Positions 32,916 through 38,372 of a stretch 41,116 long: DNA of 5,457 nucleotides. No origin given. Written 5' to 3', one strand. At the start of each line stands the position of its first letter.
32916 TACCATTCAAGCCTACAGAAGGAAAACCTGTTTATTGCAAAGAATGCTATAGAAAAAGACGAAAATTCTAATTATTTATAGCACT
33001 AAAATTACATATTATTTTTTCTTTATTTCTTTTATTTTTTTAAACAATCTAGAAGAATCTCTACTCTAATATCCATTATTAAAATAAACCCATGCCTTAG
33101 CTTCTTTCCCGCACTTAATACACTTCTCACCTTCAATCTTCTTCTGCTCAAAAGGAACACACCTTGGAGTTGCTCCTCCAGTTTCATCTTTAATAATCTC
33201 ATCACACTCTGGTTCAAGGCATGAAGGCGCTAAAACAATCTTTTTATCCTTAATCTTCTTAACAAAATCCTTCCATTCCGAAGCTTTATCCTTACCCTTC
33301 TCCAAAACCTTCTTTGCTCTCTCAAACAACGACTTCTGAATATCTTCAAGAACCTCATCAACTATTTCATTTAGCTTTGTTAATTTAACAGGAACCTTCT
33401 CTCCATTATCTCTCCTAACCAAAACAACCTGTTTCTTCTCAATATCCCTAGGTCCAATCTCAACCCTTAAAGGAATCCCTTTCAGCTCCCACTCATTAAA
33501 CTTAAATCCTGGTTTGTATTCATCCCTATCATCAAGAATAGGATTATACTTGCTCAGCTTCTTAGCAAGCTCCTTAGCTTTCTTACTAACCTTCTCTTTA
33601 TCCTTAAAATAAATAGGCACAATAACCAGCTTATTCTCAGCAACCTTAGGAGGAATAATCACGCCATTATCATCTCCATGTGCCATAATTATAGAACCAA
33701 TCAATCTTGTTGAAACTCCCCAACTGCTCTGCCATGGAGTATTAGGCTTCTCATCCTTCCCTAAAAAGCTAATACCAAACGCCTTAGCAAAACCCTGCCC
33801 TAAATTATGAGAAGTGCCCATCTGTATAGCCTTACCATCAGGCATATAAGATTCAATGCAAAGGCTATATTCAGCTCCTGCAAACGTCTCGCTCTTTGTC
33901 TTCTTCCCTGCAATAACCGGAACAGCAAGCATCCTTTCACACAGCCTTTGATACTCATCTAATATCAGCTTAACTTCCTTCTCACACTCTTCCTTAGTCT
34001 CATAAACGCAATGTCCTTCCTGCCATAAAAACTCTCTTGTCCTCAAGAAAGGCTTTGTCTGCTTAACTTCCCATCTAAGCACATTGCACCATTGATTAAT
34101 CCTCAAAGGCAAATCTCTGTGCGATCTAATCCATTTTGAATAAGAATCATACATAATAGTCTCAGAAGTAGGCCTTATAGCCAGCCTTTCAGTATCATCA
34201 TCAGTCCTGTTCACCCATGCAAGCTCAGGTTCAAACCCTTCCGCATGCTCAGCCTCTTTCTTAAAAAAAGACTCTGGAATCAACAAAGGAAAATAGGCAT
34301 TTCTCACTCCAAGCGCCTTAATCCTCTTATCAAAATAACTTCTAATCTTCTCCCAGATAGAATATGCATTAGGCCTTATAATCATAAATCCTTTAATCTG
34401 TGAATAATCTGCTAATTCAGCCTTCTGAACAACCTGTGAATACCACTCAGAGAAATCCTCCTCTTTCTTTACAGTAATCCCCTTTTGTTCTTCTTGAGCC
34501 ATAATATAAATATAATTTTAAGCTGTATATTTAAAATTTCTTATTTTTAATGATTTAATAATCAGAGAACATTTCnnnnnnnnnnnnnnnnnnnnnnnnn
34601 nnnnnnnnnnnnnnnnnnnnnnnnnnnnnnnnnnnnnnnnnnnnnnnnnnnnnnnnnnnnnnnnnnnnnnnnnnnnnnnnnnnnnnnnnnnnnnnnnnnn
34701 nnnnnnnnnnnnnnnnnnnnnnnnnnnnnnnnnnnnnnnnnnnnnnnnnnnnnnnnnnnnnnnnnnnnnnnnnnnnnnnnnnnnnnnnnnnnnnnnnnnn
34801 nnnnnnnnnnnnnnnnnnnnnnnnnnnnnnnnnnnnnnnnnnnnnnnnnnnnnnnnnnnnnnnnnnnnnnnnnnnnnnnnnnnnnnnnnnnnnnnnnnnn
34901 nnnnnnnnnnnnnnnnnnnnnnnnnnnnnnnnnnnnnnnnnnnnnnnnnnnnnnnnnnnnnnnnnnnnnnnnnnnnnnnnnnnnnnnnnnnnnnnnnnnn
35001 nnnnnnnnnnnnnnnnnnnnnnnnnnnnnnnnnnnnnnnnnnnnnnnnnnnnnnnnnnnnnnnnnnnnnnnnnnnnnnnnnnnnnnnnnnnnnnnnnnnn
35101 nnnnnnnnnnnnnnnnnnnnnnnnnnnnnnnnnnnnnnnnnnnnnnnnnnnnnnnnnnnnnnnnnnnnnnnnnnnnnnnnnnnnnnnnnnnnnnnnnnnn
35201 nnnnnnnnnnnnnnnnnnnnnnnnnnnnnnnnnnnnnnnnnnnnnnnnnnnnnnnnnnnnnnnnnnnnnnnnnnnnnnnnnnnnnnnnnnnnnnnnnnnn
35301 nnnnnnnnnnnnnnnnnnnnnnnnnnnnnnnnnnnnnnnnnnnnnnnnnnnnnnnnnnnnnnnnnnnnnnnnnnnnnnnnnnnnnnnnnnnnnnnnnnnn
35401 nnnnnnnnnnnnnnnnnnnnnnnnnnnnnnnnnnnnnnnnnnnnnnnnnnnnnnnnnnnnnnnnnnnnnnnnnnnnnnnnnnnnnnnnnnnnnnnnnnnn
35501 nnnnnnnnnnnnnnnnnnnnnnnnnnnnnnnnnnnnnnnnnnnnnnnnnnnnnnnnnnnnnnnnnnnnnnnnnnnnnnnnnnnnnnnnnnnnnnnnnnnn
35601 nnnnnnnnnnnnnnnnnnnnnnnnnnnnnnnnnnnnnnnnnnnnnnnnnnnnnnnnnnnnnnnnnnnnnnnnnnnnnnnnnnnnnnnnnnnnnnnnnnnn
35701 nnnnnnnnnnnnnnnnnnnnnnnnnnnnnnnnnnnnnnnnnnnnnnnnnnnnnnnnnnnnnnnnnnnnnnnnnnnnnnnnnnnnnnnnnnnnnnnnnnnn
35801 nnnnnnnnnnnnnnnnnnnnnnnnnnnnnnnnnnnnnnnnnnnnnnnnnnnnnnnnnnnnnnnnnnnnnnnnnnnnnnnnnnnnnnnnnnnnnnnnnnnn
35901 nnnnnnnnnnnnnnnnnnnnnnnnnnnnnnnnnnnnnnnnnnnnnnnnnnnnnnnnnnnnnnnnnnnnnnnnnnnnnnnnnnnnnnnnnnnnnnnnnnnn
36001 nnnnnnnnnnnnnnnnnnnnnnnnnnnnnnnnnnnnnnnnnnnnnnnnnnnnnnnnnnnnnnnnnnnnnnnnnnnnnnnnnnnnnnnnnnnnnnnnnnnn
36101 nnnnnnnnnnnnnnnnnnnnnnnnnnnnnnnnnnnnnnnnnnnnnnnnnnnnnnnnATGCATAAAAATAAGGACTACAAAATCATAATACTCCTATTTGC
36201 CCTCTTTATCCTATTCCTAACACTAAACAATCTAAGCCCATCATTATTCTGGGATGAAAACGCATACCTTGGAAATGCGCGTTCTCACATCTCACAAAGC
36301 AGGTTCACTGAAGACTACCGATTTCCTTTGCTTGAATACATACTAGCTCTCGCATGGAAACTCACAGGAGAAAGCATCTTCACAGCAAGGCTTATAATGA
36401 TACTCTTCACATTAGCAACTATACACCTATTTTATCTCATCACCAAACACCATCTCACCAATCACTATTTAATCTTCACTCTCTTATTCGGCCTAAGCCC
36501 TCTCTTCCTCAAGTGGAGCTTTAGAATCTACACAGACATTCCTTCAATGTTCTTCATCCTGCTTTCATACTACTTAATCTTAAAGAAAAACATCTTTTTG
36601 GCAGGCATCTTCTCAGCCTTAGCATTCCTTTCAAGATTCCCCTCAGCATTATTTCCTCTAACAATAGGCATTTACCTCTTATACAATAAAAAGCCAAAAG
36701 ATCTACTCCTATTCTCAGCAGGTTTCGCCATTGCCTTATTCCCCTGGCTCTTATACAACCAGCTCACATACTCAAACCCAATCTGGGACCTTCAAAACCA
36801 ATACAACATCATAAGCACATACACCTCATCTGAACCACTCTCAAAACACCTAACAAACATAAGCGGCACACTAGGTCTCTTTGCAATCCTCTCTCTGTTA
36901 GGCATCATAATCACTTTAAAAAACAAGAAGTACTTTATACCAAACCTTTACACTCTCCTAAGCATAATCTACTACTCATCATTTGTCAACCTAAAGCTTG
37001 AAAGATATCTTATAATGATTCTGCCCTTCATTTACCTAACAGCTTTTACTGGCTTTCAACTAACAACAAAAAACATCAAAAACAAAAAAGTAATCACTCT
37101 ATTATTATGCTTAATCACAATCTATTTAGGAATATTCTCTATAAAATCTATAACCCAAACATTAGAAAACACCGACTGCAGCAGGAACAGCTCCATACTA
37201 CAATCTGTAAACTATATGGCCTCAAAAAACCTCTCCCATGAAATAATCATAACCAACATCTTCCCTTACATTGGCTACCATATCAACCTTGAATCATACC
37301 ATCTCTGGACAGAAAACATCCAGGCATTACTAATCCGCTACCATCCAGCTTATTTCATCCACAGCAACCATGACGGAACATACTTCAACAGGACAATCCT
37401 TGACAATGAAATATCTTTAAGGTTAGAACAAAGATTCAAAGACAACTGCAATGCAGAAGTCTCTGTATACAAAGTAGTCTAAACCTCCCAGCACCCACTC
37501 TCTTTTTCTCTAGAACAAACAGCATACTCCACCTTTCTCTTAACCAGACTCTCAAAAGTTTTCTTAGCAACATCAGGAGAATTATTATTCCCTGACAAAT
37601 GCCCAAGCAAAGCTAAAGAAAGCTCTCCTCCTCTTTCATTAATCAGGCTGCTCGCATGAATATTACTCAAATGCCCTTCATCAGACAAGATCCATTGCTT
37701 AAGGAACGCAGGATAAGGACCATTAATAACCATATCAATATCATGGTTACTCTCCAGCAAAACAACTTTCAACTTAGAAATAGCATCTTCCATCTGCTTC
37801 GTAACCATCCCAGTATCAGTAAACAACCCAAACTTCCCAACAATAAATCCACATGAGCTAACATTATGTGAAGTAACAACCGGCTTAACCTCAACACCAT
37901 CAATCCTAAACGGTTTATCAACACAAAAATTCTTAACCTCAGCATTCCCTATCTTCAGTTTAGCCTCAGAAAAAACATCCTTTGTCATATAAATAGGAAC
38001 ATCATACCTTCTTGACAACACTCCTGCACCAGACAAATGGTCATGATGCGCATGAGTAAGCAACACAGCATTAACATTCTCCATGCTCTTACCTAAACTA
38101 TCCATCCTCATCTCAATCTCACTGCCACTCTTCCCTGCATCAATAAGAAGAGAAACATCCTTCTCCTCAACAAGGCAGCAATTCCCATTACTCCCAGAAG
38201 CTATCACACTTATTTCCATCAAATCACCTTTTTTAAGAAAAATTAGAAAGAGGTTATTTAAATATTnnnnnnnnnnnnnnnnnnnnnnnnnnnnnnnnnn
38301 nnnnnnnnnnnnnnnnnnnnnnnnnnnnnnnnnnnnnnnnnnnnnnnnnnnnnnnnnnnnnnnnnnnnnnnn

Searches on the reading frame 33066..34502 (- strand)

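Call 60: search_protein_families(library=pfam, proteins=[window:33066-34502:-], max_evalue=0.0001)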
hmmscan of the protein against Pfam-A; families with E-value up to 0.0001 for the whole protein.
window:33066-34502:- (478 aa): 3 families
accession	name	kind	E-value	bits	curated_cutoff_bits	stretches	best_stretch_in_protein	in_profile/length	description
PF00587.30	tRNA-synt_2b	-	3.9e-26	92.7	29.3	1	101-272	5-176/179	tRNA synthetase class II core domain (G, H, P, S and T)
PF09180.16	ProRS-C_1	-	2.3e-19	69.7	31.5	1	410-475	1-68/71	Prolyl-tRNA synthetase, C-terminal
PF03129.25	HGTP_anticodon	-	5.2e-19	68.6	21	1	292-382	2-92/94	Anticodon binding domain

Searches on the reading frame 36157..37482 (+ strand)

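Call 60: search_protein_families(library=pfam, proteins=[window:36157-37482:+], max_evalue=0.0001)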
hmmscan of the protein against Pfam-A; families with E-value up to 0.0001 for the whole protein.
window:36157-37482:+ (441 aa): 1 family
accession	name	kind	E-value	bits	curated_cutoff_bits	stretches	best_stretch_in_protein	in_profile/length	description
PF13231.12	PMT_2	-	6.6e-11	43.1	26.1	1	57-199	4-159/160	Dolichyl-phosphate-mannose-protein mannosyltransferase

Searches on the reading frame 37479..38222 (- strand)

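Call 60: search_protein_families(library=pfam, proteins=[window:37479-38222:-], max_evalue=0.0001)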
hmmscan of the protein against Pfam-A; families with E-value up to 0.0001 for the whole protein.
window:37479-38222:- (247 aa): 3 families
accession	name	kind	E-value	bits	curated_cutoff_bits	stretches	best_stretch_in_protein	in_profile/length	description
PF12706.13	Lactamase_B_2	-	1.5e-14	54.5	27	1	25-194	3-187/200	Beta-lactamase superfamily domain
PF00753.33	Lactamase_B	-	1.9e-14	54.5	22.7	1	11-84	4-78/196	Metallo-beta-lactamase superfamily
PF16661.11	Lactamase_B_6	-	7.5e-06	25.9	27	1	18-83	2-75/193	Metallo-beta-lactamase superfamily domain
